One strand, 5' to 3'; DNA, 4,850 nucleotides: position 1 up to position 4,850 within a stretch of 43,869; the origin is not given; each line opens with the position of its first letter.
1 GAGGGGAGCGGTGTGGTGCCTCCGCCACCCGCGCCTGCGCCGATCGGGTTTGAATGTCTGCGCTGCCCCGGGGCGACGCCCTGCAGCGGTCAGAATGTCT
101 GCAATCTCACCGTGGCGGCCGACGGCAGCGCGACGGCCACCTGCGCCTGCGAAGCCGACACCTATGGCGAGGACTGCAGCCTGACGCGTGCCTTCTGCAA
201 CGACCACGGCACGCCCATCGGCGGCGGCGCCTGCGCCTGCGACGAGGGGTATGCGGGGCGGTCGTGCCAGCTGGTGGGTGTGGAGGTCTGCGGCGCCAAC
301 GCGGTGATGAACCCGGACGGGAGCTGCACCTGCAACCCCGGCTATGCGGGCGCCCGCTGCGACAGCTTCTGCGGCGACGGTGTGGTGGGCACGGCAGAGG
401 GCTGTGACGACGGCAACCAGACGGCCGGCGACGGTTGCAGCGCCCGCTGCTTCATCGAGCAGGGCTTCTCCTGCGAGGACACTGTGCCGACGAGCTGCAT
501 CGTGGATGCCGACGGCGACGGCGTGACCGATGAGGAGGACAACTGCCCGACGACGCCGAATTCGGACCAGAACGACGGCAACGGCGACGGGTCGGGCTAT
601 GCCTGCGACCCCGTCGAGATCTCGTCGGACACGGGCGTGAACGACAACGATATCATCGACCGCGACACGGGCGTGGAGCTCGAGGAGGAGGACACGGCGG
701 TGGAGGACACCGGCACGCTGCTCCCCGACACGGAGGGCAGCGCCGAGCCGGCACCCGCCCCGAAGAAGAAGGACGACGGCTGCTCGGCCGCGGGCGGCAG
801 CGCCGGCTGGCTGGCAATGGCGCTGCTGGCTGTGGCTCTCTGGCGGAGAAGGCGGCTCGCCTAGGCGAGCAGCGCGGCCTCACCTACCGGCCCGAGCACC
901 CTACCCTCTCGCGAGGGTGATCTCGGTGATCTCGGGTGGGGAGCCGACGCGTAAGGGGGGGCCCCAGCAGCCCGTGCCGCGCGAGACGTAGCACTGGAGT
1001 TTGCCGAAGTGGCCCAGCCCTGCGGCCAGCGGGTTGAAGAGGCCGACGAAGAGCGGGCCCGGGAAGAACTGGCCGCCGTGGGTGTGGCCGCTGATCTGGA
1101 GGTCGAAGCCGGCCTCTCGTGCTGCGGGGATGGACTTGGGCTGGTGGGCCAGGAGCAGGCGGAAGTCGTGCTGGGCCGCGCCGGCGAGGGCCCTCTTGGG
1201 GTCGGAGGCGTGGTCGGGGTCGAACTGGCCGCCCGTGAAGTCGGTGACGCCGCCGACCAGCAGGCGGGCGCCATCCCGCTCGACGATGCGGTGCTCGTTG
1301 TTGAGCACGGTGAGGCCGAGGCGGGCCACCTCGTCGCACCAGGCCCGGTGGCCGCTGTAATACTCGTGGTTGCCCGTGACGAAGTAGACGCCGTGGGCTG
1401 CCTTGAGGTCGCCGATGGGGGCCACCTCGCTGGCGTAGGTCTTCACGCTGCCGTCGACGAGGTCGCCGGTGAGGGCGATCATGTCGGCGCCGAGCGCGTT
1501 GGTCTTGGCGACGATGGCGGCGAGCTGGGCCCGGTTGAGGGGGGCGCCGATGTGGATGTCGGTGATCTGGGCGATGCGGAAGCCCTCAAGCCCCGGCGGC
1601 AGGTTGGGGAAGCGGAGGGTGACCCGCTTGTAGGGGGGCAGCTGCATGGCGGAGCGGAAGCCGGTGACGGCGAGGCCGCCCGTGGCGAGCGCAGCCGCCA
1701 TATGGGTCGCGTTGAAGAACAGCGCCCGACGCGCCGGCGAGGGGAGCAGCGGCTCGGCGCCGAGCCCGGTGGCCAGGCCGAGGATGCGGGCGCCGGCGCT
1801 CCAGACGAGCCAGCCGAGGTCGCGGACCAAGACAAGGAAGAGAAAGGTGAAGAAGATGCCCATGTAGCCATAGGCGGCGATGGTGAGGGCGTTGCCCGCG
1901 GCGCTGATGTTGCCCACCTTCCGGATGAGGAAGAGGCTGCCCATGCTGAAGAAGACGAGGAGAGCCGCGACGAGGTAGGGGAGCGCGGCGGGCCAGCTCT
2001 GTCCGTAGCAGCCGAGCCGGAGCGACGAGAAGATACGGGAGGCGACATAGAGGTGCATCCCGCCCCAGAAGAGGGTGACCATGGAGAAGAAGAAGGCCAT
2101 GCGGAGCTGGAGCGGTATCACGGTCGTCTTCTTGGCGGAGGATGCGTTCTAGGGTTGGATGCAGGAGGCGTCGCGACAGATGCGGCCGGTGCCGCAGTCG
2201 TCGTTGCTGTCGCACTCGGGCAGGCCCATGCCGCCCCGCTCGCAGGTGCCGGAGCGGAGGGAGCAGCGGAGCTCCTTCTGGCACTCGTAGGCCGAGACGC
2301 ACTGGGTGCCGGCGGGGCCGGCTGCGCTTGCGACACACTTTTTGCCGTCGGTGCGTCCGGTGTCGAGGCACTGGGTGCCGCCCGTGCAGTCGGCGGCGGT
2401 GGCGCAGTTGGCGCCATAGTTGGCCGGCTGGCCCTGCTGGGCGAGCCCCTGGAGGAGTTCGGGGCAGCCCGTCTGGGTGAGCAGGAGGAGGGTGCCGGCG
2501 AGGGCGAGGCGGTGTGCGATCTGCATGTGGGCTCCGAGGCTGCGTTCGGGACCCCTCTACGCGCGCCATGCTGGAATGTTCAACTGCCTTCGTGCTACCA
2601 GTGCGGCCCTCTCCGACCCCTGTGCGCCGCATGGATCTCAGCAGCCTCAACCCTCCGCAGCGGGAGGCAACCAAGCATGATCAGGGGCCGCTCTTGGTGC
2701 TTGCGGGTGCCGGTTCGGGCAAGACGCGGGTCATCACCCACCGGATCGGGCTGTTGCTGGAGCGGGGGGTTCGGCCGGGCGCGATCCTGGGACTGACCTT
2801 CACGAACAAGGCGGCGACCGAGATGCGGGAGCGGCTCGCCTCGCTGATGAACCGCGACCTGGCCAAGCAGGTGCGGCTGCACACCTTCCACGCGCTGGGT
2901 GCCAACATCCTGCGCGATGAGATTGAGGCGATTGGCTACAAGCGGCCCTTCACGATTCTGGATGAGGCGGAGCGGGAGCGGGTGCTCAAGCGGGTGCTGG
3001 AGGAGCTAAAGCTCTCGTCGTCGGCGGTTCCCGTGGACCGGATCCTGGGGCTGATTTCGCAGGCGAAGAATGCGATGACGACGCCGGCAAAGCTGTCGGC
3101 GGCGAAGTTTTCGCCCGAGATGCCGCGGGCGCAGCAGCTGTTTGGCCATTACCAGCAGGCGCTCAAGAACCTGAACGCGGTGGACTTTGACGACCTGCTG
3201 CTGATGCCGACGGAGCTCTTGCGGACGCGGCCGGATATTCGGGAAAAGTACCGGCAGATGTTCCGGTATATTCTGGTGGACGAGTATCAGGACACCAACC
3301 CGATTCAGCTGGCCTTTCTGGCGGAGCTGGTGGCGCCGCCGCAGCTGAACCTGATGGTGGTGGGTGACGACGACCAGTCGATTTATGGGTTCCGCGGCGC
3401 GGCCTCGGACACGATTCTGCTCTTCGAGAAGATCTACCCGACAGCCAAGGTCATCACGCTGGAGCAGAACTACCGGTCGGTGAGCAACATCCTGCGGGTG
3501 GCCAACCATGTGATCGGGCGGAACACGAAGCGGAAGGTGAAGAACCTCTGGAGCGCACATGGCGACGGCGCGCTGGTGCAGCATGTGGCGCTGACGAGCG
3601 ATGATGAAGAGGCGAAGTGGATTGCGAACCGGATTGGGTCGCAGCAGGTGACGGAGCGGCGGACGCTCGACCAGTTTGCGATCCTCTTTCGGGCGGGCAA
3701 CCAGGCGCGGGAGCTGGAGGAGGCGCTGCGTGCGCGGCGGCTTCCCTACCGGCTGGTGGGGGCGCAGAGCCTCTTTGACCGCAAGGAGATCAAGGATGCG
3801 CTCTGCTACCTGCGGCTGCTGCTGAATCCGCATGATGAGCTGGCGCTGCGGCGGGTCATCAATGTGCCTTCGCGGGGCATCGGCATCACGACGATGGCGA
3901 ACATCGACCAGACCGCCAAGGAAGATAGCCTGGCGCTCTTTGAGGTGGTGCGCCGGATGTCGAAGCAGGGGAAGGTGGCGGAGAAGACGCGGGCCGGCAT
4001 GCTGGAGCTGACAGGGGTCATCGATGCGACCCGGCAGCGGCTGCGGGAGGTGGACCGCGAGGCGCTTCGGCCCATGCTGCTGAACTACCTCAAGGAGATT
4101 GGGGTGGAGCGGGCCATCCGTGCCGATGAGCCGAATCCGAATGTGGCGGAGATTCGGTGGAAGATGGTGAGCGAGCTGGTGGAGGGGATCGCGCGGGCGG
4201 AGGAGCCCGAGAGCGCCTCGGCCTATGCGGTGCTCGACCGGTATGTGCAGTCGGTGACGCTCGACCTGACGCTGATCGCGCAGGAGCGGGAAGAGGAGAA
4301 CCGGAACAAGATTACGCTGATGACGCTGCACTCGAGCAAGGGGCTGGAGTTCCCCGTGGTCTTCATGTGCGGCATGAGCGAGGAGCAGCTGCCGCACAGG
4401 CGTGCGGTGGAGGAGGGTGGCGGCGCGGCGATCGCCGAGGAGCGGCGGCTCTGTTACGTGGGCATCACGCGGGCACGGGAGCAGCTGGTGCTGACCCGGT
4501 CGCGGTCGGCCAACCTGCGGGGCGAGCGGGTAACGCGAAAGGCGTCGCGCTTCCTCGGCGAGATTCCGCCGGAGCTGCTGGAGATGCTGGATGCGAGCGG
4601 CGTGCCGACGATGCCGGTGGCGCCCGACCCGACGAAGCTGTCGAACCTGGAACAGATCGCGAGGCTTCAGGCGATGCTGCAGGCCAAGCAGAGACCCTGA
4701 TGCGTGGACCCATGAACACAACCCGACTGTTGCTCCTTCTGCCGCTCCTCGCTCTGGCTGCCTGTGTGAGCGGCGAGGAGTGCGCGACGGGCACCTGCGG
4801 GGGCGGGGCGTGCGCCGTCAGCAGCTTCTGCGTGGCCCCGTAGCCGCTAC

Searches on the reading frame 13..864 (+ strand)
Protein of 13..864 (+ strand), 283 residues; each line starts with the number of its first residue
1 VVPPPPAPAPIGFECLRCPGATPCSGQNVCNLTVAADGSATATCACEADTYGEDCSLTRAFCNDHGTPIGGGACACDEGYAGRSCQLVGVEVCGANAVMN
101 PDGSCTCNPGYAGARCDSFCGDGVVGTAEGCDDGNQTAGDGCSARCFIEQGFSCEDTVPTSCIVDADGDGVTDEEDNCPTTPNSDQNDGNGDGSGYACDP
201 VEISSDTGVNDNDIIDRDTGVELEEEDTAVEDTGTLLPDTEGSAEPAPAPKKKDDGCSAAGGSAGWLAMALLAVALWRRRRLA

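Call 45: search_protein_families(library=pfam, proteins=[window:13-864:+], max_evalue=0.0001)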
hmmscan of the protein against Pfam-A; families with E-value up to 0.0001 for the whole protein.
window:13-864:+ (283 aa): 4 families
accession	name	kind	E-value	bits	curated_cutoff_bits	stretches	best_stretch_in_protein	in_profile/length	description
PF23106.1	EGF_Teneurin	-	4.5e-08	33.5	24.3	0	62-86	5-28/30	Teneurin-like EGF domain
PF13948.11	DUF4215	-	1.3e-06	29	27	1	106-146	3-46/47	Domain of unknown function (DUF4215)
PF02412.23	TSP_3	-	5.7e-06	26.3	25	1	162-186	12-36/36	Thrombospondin type 3 repeat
PF25024.1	EGF_TEN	-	1.3e-05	25.4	65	1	33-174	33-174/234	Teneurin EGF domain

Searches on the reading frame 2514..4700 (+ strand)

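Call 45: search_protein_families(library=pfam, proteins=[window:2514-4700:+], max_evalue=0.0001)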
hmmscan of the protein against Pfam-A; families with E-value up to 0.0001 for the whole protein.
window:2514-4700:+ (728 aa): 8 families
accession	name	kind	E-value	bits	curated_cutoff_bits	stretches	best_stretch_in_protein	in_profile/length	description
PF00580.27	UvrD-helicase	-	1.2e-80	271.6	23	1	45-308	1-270/271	UvrD/REP helicase N-terminal domain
PF13361.12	UvrD_C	-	6.9e-67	226.8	25.6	1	314-663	1-348/350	UvrD-like helicase C-terminal domain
PF13245.12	AAA_19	-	5.4e-23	82.1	25.1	1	49-294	1-134/134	AAA domain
PF13538.12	UvrD_C_2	-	4.4e-10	39.7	27.4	1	600-660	2-51/52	UvrD-like helicase C-terminal domain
PF13604.12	AAA_30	-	1.1e-07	32.2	27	0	45-152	2-97/191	AAA domain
PF01443.25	Viral_helicase1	-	1.2e-06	29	21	0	584-660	161-226/228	Viral superfamily 1 RNA helicase core domain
PF13087.12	AAA_12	-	6.3e-06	26.3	27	0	549-660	92-190/195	AAA domain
PF13401.12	AAA_22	-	1.8e-05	25.5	27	0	55-168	3-107/130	AAA domain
